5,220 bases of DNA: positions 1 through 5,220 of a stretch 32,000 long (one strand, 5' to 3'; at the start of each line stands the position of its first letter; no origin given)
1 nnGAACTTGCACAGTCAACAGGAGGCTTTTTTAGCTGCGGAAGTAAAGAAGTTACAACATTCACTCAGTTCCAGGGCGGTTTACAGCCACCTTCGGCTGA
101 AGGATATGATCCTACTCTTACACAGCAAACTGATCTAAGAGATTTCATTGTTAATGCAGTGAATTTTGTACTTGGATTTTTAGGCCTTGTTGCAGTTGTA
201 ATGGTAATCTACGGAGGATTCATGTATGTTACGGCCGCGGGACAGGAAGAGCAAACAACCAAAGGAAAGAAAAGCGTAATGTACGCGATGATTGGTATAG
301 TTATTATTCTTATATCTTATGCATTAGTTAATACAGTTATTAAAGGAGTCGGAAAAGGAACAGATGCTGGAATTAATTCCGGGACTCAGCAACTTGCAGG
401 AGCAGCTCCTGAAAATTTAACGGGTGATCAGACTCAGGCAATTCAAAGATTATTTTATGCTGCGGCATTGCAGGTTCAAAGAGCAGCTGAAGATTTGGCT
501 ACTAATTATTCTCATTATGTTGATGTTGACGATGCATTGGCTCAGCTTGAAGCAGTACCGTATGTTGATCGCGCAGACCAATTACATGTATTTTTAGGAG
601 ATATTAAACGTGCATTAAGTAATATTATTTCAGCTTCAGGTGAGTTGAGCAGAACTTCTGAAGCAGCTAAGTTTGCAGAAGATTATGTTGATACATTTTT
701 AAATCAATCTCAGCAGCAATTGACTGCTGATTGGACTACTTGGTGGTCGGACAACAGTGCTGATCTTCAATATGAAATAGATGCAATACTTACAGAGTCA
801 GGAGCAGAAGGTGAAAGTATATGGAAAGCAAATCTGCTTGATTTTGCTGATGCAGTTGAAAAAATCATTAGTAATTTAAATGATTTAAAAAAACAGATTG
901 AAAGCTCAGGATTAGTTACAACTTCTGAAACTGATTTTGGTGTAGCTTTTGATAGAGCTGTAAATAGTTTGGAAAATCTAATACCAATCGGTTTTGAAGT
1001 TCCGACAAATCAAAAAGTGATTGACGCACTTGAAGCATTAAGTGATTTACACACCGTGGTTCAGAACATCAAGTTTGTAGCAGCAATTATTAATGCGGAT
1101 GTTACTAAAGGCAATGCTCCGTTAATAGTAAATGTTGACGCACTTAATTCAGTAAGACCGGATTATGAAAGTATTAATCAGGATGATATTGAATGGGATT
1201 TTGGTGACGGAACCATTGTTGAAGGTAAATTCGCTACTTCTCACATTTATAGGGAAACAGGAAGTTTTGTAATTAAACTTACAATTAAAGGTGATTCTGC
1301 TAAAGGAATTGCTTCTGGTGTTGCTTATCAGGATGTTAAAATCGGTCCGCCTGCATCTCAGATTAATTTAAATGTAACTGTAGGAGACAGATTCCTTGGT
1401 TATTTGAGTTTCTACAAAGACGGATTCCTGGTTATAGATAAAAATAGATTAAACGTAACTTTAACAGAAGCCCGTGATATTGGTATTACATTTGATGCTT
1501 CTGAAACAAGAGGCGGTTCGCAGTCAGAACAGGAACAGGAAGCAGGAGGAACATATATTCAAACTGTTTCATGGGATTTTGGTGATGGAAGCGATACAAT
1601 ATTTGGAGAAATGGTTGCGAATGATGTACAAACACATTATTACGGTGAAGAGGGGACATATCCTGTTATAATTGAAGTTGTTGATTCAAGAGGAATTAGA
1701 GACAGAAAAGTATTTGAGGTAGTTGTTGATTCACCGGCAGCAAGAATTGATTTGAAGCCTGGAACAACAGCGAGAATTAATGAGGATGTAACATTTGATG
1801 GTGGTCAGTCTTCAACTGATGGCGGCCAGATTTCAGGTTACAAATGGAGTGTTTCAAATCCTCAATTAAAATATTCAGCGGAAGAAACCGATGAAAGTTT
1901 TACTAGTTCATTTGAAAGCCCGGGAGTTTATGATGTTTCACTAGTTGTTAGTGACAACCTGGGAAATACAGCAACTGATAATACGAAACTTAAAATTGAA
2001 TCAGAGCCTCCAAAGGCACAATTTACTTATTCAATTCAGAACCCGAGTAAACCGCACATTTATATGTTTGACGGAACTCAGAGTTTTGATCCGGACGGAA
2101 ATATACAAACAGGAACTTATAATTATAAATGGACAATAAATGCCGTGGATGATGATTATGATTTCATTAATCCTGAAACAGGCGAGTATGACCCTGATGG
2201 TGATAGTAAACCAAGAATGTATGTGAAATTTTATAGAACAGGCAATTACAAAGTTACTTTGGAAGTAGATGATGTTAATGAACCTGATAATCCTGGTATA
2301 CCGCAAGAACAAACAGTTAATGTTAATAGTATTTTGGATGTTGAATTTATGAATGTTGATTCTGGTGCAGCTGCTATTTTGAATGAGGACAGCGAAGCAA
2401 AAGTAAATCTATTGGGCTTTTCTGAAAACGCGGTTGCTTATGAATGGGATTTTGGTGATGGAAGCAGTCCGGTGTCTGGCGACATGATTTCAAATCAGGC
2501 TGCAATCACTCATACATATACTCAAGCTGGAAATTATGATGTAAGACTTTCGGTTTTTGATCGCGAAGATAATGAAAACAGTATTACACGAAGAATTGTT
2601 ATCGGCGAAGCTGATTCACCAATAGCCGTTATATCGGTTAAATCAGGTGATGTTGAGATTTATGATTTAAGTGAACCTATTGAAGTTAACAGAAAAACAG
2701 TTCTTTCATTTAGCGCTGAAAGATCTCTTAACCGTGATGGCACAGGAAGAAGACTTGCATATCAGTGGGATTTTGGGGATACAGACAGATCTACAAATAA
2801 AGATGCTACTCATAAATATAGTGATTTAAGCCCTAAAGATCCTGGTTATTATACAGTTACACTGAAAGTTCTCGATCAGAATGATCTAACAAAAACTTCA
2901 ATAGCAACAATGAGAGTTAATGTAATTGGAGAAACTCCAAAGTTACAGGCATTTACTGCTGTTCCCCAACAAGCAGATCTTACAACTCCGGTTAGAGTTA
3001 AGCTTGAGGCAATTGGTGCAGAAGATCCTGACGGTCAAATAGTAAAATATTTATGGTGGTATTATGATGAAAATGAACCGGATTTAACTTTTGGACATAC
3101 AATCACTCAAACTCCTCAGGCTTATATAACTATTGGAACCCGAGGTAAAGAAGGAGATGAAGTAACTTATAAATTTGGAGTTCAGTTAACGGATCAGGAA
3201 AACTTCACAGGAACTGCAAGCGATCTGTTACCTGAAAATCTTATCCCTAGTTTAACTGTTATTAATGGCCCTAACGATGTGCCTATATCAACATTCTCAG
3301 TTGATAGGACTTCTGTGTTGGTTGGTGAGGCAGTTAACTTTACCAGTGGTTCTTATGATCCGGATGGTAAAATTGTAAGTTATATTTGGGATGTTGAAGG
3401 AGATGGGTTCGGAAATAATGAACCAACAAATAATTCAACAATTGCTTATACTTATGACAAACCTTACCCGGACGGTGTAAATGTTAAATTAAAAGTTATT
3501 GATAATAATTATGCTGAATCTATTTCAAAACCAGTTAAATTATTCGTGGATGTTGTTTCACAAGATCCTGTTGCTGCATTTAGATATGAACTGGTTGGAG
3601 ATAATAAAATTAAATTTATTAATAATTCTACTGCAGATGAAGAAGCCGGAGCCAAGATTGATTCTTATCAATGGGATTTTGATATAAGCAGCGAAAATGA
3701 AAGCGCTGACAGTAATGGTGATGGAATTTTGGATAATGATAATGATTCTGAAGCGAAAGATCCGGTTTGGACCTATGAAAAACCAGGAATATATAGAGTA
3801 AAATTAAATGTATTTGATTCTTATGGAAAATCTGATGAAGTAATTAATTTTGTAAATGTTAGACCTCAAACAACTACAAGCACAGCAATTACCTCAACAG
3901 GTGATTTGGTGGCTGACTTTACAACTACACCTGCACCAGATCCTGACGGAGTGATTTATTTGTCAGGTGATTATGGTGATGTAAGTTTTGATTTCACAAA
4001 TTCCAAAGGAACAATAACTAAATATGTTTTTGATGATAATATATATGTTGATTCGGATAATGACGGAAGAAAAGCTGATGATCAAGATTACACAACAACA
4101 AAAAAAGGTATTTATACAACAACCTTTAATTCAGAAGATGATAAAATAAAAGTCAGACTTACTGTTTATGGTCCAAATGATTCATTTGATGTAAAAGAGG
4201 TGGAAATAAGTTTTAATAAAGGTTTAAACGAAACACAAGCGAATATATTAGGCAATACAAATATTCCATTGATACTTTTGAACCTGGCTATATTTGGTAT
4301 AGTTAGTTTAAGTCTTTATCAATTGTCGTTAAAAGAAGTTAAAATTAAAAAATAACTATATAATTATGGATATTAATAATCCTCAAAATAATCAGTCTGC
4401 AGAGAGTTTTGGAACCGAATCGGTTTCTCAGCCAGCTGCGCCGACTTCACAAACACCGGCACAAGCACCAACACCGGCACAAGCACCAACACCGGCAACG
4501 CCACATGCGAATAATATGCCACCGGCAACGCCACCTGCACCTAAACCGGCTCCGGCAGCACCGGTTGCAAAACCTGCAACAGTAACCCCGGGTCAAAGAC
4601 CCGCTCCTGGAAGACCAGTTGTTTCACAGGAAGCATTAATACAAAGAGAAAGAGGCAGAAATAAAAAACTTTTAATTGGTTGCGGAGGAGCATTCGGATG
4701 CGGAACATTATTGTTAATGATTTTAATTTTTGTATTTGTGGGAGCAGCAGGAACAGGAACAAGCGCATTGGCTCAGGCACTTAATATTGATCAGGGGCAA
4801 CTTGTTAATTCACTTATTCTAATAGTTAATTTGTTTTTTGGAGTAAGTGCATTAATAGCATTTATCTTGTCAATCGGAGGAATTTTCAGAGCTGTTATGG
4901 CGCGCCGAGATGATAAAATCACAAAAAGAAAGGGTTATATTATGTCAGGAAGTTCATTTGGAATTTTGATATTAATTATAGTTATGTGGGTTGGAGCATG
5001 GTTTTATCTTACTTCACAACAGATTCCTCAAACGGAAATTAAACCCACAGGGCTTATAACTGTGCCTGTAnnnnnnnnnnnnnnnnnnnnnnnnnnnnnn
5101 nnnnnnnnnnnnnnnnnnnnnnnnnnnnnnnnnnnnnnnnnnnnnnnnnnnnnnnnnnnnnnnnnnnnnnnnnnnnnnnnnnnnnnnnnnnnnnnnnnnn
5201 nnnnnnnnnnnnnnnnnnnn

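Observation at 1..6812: Operon of PKD-array envelope proteins headed by a pilin-hairpin::PKD fusion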

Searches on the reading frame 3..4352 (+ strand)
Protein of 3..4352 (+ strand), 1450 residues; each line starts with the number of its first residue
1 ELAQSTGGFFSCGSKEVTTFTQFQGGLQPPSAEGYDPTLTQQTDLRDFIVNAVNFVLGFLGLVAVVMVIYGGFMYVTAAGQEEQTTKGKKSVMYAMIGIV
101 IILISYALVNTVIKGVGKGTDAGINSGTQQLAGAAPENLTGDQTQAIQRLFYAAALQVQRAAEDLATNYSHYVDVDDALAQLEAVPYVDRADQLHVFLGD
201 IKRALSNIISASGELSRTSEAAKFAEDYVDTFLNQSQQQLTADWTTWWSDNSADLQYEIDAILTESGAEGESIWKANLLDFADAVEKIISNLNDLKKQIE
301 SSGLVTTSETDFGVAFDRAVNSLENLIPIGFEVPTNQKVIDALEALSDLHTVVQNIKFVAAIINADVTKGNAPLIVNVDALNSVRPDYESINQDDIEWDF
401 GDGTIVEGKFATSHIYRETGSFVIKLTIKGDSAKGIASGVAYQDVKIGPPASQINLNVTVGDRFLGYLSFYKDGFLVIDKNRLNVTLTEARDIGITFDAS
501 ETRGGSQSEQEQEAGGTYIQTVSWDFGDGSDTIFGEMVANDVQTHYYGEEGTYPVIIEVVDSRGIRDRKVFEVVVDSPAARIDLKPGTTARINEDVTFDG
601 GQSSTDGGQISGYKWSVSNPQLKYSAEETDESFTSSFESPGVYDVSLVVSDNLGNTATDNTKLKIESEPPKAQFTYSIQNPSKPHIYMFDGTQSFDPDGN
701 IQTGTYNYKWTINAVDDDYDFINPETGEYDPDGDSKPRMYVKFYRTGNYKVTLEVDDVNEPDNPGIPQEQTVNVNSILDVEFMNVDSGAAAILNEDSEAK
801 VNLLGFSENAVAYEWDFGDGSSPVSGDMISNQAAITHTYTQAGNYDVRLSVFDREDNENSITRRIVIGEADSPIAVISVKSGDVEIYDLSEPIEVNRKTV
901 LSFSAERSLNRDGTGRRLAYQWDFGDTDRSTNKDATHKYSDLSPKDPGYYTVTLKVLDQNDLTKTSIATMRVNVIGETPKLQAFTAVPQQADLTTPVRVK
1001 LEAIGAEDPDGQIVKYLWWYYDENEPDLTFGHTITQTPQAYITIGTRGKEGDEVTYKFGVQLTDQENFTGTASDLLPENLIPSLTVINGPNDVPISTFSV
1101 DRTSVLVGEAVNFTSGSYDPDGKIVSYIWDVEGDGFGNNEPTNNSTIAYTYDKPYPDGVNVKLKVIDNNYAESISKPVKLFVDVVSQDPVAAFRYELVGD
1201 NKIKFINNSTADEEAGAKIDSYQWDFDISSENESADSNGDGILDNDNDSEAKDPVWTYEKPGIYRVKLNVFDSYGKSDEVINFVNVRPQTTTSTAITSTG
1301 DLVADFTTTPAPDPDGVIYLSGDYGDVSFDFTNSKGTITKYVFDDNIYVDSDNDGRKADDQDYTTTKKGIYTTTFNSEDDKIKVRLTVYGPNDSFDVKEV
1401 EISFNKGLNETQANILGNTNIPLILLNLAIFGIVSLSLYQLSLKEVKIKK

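Call 7: search_protein_families(library=pfam, proteins=[window:3-4352:+], max_evalue=0.01)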
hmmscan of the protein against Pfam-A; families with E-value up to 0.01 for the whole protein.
window:3-4352:+ (1450 aa): 9 families
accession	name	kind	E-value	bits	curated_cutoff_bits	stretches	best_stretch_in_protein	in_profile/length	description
PF18911.6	PKD_4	-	3e-61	203.9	27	7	891-972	10-85/85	PKD domain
PF00801.26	PKD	-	9.6e-54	179.8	23.5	7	807-865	26-79/80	PKD domain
PF22352.2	K319L-like_PKD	-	2.3e-19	69.6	27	1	593-663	11-82/84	K319L-like, PKD domain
PF18895.5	T4SS_pilin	-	6.5e-09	36.2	26.6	1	46-111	6-70/71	Type IV secretion system pilin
PF21027.3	Sde0182_C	-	2.8e-07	31.5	27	1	999-1045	2-50/83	Cellulose-binding protein Sde0182, C-terminal domain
PF04956.18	TrbC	-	0.00041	21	27.9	1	43-111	35-97/98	TrbC/VIRB2 pilin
PF15418.12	DUF4625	-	0.001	19.8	27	0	808-867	73-130/131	Domain of unknown function (DUF4625)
PF07495.19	Y_Y_Y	-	0.0058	16.9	26.6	0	943-974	33-64/65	Y_Y_Y domain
PF16820.11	PKD_3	-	0.0078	16.5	26.3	0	808-851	31-66/68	PKD-like domain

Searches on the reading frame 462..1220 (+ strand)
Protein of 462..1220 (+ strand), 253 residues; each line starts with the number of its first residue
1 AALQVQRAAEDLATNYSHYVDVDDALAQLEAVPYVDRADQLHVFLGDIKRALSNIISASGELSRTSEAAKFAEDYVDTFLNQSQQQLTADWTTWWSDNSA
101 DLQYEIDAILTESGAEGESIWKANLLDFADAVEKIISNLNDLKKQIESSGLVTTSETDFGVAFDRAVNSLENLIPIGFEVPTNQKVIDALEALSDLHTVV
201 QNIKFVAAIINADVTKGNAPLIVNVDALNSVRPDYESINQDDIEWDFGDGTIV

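Call 37: search_protein_families(library=pfam, proteins=[window:462-1220:+], max_evalue=1)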
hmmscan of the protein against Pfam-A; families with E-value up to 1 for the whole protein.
window:462-1220:+ (253 aa): 5 families
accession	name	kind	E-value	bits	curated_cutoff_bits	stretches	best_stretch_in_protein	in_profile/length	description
PF08649.15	DASH_Dad1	-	0.051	14.2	31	1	128-153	13-38/55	DASH complex subunit Dad1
PF22662.2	Csa3_N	-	0.063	13.8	27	0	105-144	47-86/120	Csa3 CRISPR-associated Rossmann-like domain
PF08916.16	Phe_ZIP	-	0.1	13.7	25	0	6-21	11-26/57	Phenylalanine zipper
PF18175.6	HU-CCDC81_bac_2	-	0.26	11.7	35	0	119-152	6-39/70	CCDC81-like prokaryotic HU domain 2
PF23735.1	KIF9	-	0.3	11.7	31.9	0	75-100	111-136/140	Kinesin-like protein KIF9 domain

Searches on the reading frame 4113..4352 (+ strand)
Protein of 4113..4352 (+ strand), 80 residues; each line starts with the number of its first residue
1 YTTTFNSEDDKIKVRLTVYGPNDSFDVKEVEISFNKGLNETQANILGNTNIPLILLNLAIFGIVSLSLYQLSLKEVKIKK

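Call 71: search_protein_families(library=ncbifam, proteins=[window:4113-4352:+], max_evalue=1)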
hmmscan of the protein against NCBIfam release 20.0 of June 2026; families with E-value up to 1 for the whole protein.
window:4113-4352:+ (80 aa): 0 families

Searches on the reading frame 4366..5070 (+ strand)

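Call 37: search_protein_families(library=pfam, proteins=[window:4366-5070:+], max_evalue=1)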
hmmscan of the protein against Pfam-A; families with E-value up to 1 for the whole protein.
window:4366-5070:+ (235 aa): 4 families
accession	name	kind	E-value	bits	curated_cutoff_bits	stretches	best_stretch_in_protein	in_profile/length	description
PF09771.14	Tmemb_18A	-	0.095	13.5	29.9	1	119-188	30-94/118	Transmembrane protein 188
PF13789.11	DUF4181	-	0.17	12.8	25.4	1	152-207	50-106/108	Domain of unknown function (DUF4181)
PF04123.18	DUF373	-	0.28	11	28.3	1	116-216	225-319/335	Domain of unknown function (DUF373)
PF14055.11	NVEALA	-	0.47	10.6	27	0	200-219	7-26/62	NVEALA protein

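Call 71: search_protein_families(library=ncbifam, proteins=[window:4366-5070:+], max_evalue=1)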
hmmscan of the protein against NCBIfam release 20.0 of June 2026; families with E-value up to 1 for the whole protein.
window:4366-5070:+ (235 aa): 0 families
